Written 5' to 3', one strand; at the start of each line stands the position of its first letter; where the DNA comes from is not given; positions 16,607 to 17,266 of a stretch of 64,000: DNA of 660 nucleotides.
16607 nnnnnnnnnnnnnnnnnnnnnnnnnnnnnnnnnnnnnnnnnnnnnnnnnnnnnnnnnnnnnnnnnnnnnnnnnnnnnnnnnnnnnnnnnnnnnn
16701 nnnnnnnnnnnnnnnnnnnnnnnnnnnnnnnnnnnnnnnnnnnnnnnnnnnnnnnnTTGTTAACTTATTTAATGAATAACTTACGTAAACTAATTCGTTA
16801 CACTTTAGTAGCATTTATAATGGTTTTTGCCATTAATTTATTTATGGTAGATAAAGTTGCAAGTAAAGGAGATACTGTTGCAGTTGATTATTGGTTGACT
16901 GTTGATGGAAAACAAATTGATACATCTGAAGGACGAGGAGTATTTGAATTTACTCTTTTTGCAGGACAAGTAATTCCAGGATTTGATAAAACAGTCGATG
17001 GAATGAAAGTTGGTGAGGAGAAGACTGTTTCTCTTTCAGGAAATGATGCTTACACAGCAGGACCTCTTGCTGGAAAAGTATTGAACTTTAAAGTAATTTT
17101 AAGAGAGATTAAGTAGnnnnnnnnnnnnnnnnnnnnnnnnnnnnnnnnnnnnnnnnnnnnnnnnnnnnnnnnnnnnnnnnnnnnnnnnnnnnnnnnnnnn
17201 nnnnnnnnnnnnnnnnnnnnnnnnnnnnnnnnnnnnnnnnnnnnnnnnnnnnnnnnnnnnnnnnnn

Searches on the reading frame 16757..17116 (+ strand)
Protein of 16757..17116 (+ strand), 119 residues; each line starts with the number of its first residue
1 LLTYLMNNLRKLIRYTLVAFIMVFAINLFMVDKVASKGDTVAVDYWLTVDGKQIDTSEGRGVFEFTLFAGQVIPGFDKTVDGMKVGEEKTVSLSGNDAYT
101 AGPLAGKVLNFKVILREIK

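Call 54: search_protein_families(library=pfam, proteins=[window:16757-17116:+], max_evalue=0.001)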
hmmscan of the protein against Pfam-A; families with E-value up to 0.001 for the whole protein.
window:16757-17116:+ (119 aa): 1 family
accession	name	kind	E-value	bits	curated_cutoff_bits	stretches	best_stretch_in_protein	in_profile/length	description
PF00254.34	FKBP_C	-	7.7e-16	58.6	21.1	1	34-114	4-92/94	FKBP-type peptidyl-prolyl cis-trans isomerase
